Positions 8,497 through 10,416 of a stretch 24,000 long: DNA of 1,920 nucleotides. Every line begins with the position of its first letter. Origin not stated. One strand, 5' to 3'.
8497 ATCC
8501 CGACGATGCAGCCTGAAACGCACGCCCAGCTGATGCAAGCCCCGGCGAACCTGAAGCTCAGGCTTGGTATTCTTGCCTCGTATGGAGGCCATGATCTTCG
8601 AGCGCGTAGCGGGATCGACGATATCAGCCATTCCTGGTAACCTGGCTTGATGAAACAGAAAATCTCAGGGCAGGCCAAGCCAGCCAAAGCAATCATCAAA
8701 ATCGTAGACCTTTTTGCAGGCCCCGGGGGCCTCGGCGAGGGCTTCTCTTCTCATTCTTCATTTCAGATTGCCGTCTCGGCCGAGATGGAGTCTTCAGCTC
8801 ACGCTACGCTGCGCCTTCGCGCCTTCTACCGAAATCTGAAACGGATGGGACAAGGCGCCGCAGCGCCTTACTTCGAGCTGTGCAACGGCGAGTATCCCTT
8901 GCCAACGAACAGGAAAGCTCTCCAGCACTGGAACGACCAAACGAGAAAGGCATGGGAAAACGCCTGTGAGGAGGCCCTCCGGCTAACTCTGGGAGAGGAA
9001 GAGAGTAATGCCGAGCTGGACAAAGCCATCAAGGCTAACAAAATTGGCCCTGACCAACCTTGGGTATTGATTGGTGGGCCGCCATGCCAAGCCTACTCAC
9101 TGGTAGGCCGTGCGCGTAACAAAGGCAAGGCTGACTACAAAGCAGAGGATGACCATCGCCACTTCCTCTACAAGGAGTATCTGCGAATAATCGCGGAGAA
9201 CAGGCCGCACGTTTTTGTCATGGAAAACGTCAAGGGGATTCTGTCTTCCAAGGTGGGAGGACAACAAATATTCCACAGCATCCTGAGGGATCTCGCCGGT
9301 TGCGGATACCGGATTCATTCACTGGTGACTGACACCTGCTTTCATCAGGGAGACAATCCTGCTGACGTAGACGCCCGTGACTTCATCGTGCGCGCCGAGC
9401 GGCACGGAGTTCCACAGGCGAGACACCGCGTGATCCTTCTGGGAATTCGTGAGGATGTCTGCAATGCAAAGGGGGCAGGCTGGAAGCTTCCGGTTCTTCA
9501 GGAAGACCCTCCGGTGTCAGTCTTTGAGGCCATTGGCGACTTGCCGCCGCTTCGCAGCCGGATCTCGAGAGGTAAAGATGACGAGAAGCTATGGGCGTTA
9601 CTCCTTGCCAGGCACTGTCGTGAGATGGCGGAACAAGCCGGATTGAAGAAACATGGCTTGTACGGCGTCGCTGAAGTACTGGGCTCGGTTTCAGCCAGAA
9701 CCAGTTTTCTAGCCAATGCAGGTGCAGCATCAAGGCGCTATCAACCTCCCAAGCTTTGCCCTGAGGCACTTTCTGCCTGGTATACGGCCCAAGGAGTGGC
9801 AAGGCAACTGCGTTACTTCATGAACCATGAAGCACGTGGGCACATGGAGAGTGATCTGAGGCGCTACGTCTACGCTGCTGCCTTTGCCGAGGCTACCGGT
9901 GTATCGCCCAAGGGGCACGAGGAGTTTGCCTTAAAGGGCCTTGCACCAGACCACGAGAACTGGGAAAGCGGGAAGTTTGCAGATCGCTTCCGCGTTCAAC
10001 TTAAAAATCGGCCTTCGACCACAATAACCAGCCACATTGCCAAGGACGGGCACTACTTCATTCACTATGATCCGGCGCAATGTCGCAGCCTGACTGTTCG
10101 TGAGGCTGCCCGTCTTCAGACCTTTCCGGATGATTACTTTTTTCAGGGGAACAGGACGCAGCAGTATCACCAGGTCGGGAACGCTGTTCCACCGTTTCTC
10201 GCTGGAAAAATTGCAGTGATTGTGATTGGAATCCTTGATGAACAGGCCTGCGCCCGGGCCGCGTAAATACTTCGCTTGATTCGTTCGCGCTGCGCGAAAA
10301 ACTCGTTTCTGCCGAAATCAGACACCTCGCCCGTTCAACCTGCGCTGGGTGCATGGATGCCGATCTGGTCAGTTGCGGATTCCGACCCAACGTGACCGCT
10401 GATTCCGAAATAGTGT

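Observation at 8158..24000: Six-gene Vsr / C5-methyltransferase / GHKL-ATPase / Z1 / PD-(D/E)XK / AIPR cassette (Mza-type defence system, mechanism unknown)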

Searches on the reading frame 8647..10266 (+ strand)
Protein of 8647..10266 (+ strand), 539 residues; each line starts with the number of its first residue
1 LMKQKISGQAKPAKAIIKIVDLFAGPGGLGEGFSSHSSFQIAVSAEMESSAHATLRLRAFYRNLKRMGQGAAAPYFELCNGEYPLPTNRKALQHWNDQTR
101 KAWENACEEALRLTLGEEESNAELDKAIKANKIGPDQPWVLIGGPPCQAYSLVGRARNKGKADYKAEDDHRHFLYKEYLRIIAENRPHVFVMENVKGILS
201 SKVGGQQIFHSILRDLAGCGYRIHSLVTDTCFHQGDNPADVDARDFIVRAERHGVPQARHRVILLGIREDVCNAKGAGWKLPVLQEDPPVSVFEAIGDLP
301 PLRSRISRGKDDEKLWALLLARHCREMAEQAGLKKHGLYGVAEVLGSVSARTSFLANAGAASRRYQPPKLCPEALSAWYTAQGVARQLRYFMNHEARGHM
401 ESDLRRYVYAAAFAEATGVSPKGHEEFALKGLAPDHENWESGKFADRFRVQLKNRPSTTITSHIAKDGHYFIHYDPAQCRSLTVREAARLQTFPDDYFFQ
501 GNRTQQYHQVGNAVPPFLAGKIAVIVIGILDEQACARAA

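Call 4: search_protein_families(library=pfam, proteins=[window:8647-10266:+])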
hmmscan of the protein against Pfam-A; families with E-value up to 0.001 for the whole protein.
window:8647-10266:+ (539 aa): 1 family
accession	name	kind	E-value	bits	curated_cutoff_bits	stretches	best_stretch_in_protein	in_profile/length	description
PF00145.23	DNA_methylase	-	5.1e-48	164.6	22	2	131-272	56-166/324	C-5 cytosine-specific DNA methylase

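Call 5: search_protein_families(library=padloc, proteins=[window:8647-10266:+])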
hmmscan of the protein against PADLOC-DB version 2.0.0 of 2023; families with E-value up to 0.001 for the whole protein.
window:8647-10266:+ (539 aa): 56 families (the best 25 are shown)
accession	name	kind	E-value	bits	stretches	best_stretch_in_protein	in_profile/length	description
PDLC02649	DrmMII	-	4.2e-89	297.4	2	17-305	5-253/422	DrmMII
PDLC03232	MTase_II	-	4.2e-77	257.9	3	391-533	326-463/465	Type II methyltransferase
PDLC03234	MTase_II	-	1e-67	227.1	1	17-534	5-370/375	Type II methyltransferase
PDLC03378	MTase_II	-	1.2e-62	210.3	4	392-532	205-332/344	Type II methyltransferase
PDLC02656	DrmMII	-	2.1e-59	199.6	2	390-532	333-471/491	DrmMII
PDLC03326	MTase_II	-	6.3e-59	198.2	2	127-304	64-219/412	Type II methyltransferase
PDLC02648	DrmMII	-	1.5e-49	167.1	2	439-531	356-452/468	DrmMII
PDLC00033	DruM2|DruM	-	1.9e-47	160.3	1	139-531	93-365/368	DNA cytosine methylase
PDLC03272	MTase_II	-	9.7e-46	154.7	3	103-230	104-218/407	Type II methyltransferase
PDLC00026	DruM2|DruM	-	3e-42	143.4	1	136-535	67-323/336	DNA cytosine methylase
PDLC03231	MTase_II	-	4.1e-38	129.4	2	389-527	329-463/488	Type II methyltransferase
PDLC03307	MTase_II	-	3.1e-37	126.7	2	459-534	298-373/382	Type II methyltransferase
PDLC03225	MTase_II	-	3.5e-37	126.4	3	471-530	541-598/615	Type II methyltransferase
PDLC03237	MTase_II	-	5.8e-36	121.8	2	18-275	795-976/1036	Type II methyltransferase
PDLC00031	DruM2|DruM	-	6.4e-35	118.9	2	15-272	10-176/361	DNA cytosine methylase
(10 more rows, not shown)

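Call 55: find_homologous_proteins(query=window:8650-10263:+, max_evalue=1e-10)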
Query seq(538 aa) (538 aa): 8000 proteins with E <= 1e-10 among 8000 candidates; the best 120 are listed.
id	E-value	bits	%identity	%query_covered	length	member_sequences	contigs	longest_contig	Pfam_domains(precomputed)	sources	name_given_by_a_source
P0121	0.0e+0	1119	90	99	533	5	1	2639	PF00145.24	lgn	-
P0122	0.0e+0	1115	89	99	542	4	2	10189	PF00145.24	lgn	-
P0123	0.0e+0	1095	86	100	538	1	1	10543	PF00145.24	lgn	-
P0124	0.0e+0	1082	88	98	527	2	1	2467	PF00145.24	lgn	-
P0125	0.0e+0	1081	88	99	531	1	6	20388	PF00145.24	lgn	-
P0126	0.0e+0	1076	86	100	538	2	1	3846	PF00145.24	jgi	jgi:DNA (cytosine-5)-methyltransferase 1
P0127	0.0e+0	1058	85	100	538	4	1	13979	PF00145.24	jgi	jgi:DNA (cytosine-5)-methyltransferase 1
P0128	0.0e+0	1056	86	98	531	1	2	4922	PF00145.24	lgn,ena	-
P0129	0.0e+0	1038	84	100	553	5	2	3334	PF00145.24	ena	-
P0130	0.0e+0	1031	83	99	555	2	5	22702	PF00145.24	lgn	-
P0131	0.0e+0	1022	82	100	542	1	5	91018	PF00145.24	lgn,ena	-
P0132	0.0e+0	1021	83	99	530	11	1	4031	PF00145.24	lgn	-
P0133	0.0e+0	1013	82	99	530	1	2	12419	PF00145.24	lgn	-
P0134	1.5e-291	986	80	98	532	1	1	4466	PF00145.24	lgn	-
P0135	5.7e-290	980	80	97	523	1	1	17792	PF00145.24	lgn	-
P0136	3.2e-281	952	79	99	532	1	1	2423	PF00145.24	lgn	-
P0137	1.6e-278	943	75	99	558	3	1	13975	PF00145.24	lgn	-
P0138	2.6e-278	942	77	98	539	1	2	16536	PF00145.24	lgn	-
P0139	2.8e-277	939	75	99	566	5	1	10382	PF00145.24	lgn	-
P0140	5.2e-274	928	77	96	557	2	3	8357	PF00145.24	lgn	-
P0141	1.0e-273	927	74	99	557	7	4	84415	PF00145.24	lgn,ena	-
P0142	3.7e-272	922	76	99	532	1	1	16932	PF00145.24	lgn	-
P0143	9.9e-271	917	75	99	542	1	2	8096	PF00145.24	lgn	-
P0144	1.4e-270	916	77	96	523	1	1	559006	PF00145.24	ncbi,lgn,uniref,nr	ncbi:DNA cytosine methyltransferase [Deefgea rivuli]|uniref:DNA cytosine methyltransferase n=1 Tax=D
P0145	1.9e-270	916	75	99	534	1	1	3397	PF00145.24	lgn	-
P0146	4.6e-261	885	72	98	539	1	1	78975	PF00145.24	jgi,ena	-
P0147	6.1e-257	872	72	98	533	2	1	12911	PF00145.24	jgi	jgi:DNA (cytosine-5)-methyltransferase 1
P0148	7.3e-249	845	72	97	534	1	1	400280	PF00145.24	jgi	jgi:DNA (cytosine-5)-methyltransferase 1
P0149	4.1e-244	829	69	96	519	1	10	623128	PF00145.24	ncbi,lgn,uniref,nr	ncbi:TPA: DNA (cytosine-5-)-methyltransferase [Yersinia enterocolitica]|uniref:DNA cytosine methyltr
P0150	5.0e-239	812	67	99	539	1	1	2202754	PF00145.24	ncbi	ncbi:MAG: DNA (cytosine-5-)-methyltransferase [Rhodocyclaceae bacterium]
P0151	2.6e-233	793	66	97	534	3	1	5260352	PF00145.24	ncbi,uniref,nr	ncbi:DNA cytosine methyltransferase [Dickeya fangzhongdai]|uniref:DNA cytosine methyltransferase n=1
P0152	5.6e-233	792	67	97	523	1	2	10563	PF00145.24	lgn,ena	-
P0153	1.2e-231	788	68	96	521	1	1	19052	PF00145.24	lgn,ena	-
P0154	3.5e-231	786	67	96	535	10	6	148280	PF00145.24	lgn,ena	-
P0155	3.6e-231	786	65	99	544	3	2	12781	PF00145.24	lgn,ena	-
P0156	2.4e-230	784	66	96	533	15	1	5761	PF00145.24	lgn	-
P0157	6.3e-230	782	68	96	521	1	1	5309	PF00145.24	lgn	-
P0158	3.8e-229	780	66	96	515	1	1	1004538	PF00145.24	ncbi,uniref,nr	ncbi:DNA cytosine methyltransferase [Pectobacterium punjabense]|uniref:DNA cytosine methyltransferas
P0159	8.0e-227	772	66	96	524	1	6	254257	PF00145.24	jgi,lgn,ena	-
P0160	2.5e-226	770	66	96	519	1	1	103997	PF00145.24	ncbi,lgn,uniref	ncbi:DNA cytosine methyltransferase [Pseudoduganella sp.]|uniref:DNA cytosine methyltransferase n=1 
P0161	1.4e-220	752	64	96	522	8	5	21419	PF00145.24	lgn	-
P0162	6.2e-216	736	63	98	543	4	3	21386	PF00145.24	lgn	-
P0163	2.4e-215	734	62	96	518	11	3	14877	PF00145.24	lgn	-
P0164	4.8e-214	730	64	96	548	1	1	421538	PF00145.24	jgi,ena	-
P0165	8.6e-213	726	63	96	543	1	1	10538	PF00145.24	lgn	-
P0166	5.3e-211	720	61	98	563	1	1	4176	PF00145.24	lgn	-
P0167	2.6e-205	701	65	90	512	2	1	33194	PF00145.24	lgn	-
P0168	5.4e-202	690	62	98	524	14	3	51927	PF00145.24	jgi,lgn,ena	-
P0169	1.3e-201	689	62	97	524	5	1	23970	PF00145.24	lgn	-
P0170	1.1e-194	666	59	95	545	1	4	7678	PF00145.24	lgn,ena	-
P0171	2.0e-193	662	58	96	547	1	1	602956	PF00145.24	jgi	jgi:DNA (cytosine-5)-methyltransferase 1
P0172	6.1e-191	654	59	98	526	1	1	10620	PF00145.24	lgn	-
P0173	2.1e-190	652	60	98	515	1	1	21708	PF00145.24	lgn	-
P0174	8.3e-190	650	59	96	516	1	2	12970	PF00145.24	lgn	-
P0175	3.4e-189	648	60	96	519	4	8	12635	PF00145.24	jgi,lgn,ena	-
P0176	4.9e-189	647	59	98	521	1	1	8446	PF00145.24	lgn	-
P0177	4.4e-188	644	58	96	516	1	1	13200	PF00145.24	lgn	-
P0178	7.2e-188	644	57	96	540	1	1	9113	PF00145.24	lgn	-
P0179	5.3e-187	641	58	96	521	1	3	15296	PF00145.24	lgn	-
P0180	7.8e-187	640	60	92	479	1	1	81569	PF00145.24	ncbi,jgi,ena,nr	ncbi:hypothetical protein LMG19282_03001 [Cupriavidus campinensis]|nr:hypothetical protein LMG19282_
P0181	8.7e-187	640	59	96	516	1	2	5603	PF00145.24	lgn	-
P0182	1.2e-186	640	59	97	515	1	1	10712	PF00145.24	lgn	-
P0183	2.0e-186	639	60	97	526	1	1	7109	PF00145.24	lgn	-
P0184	2.8e-186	638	58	96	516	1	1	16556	PF00145.24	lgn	-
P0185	3.0e-186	638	58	98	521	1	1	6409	PF00145.24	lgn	-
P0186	6.5e-186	637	58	96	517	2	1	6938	PF00145.24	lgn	-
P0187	3.8e-185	635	59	96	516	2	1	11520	PF00145.24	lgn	-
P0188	2.3e-184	632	58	96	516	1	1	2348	PF00145.24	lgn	-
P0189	5.2e-184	631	59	96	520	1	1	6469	PF00145.24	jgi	jgi:DNA (cytosine-5)-methyltransferase 1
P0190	7.9e-184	630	58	96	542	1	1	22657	PF00145.24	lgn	-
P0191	1.1e-183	630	57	96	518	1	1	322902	PF00145.24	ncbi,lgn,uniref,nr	ncbi:MAG: DNA (cytosine-5-)-methyltransferase [Thiobacillus sp.]|uniref:DNA cytosine methyltransfera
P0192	2.0e-183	629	59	96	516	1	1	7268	PF00145.24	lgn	-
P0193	4.4e-183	628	58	97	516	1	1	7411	PF00145.24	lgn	-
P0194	5.6e-183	627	56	98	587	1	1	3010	PF00145.24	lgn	-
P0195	1.4e-182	626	58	96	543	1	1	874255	PF00145.24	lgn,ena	-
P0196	2.6e-182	625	60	97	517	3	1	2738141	PF00145.24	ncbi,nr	ncbi:DNA cytosine methyltransferase [Sideroxyarcus emersonii]|nr:DNA cytosine methyltransferase [Sid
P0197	3.2e-182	625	58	96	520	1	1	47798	PF00145.24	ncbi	ncbi:MAG: DNA cytosine methyltransferase [Thiobacillus sp.]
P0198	4.1e-182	625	57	96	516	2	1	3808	PF00145.24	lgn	-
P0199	4.7e-182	624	58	96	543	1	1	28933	PF00145.24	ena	-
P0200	4.7e-182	624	58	96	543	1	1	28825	PF00145.24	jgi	-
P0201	5.4e-182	624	56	97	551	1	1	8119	PF00145.24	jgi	jgi:DNA (cytosine-5)-methyltransferase 1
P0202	7.7e-182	624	56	96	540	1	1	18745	PF00145.24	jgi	jgi:DNA (cytosine-5)-methyltransferase 1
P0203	8.5e-182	624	58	96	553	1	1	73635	PF00145.24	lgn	-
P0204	8.6e-182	624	58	96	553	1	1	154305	PF00145.24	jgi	jgi:DNA (cytosine-5)-methyltransferase 1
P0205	9.9e-182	623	57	96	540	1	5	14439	PF00145.24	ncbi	-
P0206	1.2e-181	623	58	96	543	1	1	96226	PF00145.24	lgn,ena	-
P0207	1.3e-181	623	57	96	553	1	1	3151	PF00145.24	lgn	-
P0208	1.3e-181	623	58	98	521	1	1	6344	PF00145.24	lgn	-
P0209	1.9e-181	622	57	95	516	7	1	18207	PF00145.24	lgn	-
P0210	1.9e-181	622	57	96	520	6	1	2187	PF00145.24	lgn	-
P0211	2.0e-181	622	56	96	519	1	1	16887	PF00145.24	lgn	-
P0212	2.6e-181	622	58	95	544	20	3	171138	PF00145.24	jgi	jgi:DNA (cytosine-5)-methyltransferase 1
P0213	2.7e-181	622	57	95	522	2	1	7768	PF00145.24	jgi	jgi:DNA (cytosine-5)-methyltransferase 1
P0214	2.8e-181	622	58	96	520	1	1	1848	PF00145.24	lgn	-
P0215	3.3e-181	622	57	96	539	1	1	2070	PF00145.24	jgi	jgi:DNA (cytosine-5)-methyltransferase 1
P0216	4.0e-181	621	58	97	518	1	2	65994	PF00145.24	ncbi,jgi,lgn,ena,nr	ncbi:MAG: DNA (cytosine-5-)-methyltransferase [Sideroxydans sp. GWF2_59_14]|nr:MAG: DNA (cytosine-5-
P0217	4.3e-181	621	58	97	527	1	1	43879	PF00145.24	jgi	jgi:DNA (cytosine-5)-methyltransferase 1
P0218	5.4e-181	621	58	96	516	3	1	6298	PF00145.24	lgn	-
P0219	5.7e-181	621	58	95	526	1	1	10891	PF00145.24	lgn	-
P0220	5.9e-181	621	58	97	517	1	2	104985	PF00145.24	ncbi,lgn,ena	-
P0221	6.8e-181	621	57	96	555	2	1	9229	PF00145.24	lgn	-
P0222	6.9e-181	621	57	96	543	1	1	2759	PF00145.24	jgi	jgi:DNA (cytosine-5)-methyltransferase 1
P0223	7.2e-181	620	57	96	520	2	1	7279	PF00145.24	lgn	-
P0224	9.6e-181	620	56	96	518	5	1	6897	PF00145.24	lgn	-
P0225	1.4e-180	619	58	97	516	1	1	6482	PF00145.24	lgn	-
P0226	1.5e-180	619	57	98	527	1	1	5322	PF00145.24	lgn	-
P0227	1.7e-180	619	57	96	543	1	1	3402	PF00145.24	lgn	-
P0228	1.7e-180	619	56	96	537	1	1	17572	PF00145.24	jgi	jgi:DNA (cytosine-5)-methyltransferase 1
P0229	2.7e-180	619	57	96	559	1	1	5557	PF00145.24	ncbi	-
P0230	2.7e-180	619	56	96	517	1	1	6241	PF00145.24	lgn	-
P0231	2.9e-180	618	56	96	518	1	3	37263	PF00145.24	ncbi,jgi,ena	ncbi:MAG: DNA (cytosine-5-)-methyltransferase [Methylococcaceae bacterium]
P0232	2.9e-180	618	56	96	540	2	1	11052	PF00145.24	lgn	-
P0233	4.7e-180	618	57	96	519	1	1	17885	PF00145.24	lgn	-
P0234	4.7e-180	618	57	96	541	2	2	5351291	PF00145.24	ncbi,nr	ncbi:DNA cytosine methyltransferase [Massilia sp. Dwa41.01b]|nr:DNA cytosine methyltransferase [Mass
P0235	5.1e-180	618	58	96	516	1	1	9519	PF00145.24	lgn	-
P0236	5.5e-180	618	58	96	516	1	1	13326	PF00145.24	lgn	-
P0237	5.6e-180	618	56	97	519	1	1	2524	PF00145.24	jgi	jgi:DNA (cytosine-5)-methyltransferase 1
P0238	6.5e-180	617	58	96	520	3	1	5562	PF00145.24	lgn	-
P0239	7.0e-180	617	57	96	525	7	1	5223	PF00145.24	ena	-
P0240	1.1e-179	617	56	96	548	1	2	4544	PF00145.24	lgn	-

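Call 56: find_encoding_contigs(protein=P0122, flank=10000, max_places=2)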
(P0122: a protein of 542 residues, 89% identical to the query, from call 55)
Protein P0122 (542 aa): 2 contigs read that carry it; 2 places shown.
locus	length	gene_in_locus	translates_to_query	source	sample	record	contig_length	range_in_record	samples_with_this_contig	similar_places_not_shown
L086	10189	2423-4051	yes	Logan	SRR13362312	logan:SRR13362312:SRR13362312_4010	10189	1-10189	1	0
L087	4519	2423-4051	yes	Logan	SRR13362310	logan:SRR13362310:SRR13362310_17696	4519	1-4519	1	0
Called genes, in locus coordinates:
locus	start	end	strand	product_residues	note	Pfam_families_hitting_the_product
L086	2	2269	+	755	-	?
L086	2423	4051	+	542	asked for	PF00145:DNA_methylase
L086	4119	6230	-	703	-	PF22879:AIPR_N, PF10592:AIPR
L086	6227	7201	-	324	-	PF14390:DUF4420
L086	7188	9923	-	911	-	PF10593:Z1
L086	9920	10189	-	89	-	?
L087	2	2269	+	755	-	?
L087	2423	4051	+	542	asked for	PF00145:DNA_methylase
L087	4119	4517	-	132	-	?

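Call 57: find_encoding_contigs(protein=P0135, flank=10000, max_places=2)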
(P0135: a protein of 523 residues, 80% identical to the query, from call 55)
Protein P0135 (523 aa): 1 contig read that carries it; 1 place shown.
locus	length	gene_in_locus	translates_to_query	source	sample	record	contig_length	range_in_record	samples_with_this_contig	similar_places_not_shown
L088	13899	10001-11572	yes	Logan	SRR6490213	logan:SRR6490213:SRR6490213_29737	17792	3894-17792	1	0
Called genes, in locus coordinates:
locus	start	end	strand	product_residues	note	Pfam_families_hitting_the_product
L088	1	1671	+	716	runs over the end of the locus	PF00072:Response_reg, PF11849:DUF3369, PF00990:GGDEF, PF00563:EAL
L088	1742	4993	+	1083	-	PF00989:PAS, PF08448:PAS_4, PF13188:PAS_8 (weak), PF00989:PAS, PF08448:PAS_4, PF13426:PAS_9, PF13426:PAS_9, PF02518:HATPase_c, +4 more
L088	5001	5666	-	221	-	PF00702:Hydrolase, PF13419:HAD_2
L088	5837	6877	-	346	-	PF08843:AbiEii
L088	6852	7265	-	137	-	PF19570:DUF6088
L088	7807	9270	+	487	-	PF13148:DUF3987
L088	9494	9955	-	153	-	PF03852:Vsr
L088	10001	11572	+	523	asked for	PF00145:DNA_methylase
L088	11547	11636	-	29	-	-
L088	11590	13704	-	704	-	PF22879:AIPR_N, PF10592:AIPR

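Call 58: find_encoding_contigs(protein=P0144, flank=10000, max_places=1)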
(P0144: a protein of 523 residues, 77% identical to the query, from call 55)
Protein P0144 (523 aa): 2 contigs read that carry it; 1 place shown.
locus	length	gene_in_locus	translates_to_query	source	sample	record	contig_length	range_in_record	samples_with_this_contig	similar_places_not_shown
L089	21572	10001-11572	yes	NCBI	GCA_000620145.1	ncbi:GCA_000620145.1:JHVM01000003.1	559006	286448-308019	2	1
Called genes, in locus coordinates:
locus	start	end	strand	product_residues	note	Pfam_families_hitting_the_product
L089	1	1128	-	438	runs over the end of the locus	PF03349:Toluene_X, PF13505:OMP_b-brl (faint)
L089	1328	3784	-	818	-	PF02771:Acyl-CoA_dh_N, PF02770:Acyl-CoA_dh_M (weak), PF00441:Acyl-CoA_dh_1, PF09317:ACDH_C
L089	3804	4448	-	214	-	PF00440:TetR_N, PF17939:TetR_C_30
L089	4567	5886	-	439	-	PF12799:LRR_4 (faint), PF00560:LRR_1 (faint), PF23211:LRR_LRWD1 (faint), PF13855:LRR_8 (weak), PF23598:LRR_14 (weak), PF13855:LRR_8, PF00069:Pkinase, PF07714:PK_Tyr_Ser-Thr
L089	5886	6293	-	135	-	PF17775:YchJ_M-like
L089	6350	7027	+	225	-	PF00702:Hydrolase, PF13419:HAD_2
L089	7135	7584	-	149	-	PF00692:dUTPase, PF22769:DCD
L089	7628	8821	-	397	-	PF02441:Flavoprotein, PF04127:DFP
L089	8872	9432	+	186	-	PF20582:UPF0758_N, PF04002:RadC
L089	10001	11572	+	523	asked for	PF00145:DNA_methylase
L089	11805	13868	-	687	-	PF22879:AIPR_N, PF10592:AIPR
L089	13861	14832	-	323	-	PF14390:DUF4420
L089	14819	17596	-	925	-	PF10593:Z1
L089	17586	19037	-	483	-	PF02518:HATPase_c (weak), PF13589:HATPase_c_3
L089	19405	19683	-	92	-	-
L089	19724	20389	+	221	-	-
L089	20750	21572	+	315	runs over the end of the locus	PF13020:NOV_C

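Call 59: find_encoding_contigs(protein=P0151, flank=10000, max_places=1)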
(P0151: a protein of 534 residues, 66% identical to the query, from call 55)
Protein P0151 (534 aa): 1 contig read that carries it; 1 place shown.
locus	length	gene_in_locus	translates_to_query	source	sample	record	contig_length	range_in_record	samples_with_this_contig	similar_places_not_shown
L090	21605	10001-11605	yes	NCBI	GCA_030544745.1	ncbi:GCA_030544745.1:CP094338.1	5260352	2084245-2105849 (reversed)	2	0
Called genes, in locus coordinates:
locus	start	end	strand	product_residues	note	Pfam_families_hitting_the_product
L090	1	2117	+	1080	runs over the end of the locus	PF07693:KAP_NTPase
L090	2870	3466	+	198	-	-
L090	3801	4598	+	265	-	PF20109:Trans_reg_dom, PF22791:DUF7011, PF10074:RovC_DNA-bd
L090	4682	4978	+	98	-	PF12728:HTH_17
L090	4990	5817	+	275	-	PF10134:RPA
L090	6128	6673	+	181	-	PF10502:Peptidase_S26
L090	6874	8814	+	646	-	PF11843:DUF3363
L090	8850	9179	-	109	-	PF13560:HTH_31 (weak), PF01381:HTH_3 (weak)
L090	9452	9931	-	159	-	PF03852:Vsr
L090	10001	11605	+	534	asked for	PF00145:DNA_methylase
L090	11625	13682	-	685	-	PF22879:AIPR_N, PF10592:AIPR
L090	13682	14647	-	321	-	PF14390:DUF4420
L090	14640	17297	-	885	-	PF10593:Z1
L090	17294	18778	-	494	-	PF02518:HATPase_c (weak), PF13589:HATPase_c_3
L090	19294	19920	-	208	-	-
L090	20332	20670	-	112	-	PF01381:HTH_3 (weak), PF12844:HTH_19 (weak)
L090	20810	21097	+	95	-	PF13693:HTH_35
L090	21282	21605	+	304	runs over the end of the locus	PF00126:HTH_1, PF03466:LysR_substrate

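Call 62: search_protein_families(library=padloc, max_evalue=0.01, proteins=[L090:19294-19920:-, L089:19405-19683:-, L086:2-2269:+, L089:19724-20389:+])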
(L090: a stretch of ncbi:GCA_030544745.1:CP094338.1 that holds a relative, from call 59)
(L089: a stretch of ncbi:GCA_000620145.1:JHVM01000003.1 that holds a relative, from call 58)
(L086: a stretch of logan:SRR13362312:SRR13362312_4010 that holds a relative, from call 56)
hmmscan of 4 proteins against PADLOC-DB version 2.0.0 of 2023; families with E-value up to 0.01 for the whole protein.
L090:19294-19920:- (208 aa): 0 families

L089:19405-19683:- (92 aa): 0 families

L086:2-2269:+ (755 aa): 22 families
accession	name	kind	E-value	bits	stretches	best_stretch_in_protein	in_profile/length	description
PDLC03659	mREase_IV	-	7.3e-88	293.5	1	22-400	219-608/945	Type IV methyl-directed restriction enzyme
PDLC03658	mREase_IV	-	1.2e-68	229.8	1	22-370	223-572/953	Type IV methyl-directed restriction enzyme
PDLC02707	PbeA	-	3.4e-24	83.4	2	238-357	512-631/672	PbeA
PDLC02704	PbeA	-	4.5e-18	63.1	2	287-357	575-645/682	PbeA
PDLC03047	REase_I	-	4.5e-16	55.8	2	25-170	347-494/1107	Type I restriction enzyme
PDLC03049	REase_I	-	1.4e-14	51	1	27-204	173-359/807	Type I restriction enzyme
PDLC02705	PbeA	-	1.3e-12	44.8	1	251-357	526-634/691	PbeA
PDLC02706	PbeA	-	5.1e-10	36.6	1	280-356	596-672/722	PbeA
PDLC02870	DpdF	-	3.1e-09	33.9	1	251-347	227-322/534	DpdF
PDLC02703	PbeA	-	7.6e-09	32.7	2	134-206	369-446/626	PbeA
PDLC03597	REase_MTase_IIG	-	8.6e-09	31.5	1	303-349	555-601/1646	Type IIG restriction enzyme-methyltransferase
PDLC01439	typeIV_DinG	-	1.1e-07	29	1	235-317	391-471/575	CAS-IV-A; associated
PDLC03928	PsyrT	-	3.9e-06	23.4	1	242-344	233-336/689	-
PDLC03051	REase_MTase_I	-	1.5e-05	20.3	1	301-348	558-605/1591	Type I restriction enzyme-methyltransferase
PDLC02503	BrxHI|BrxHII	-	6.5e-05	19.4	1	251-353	249-352/698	BrxHI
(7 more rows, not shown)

L089:19724-20389:+ (221 aa): 0 families
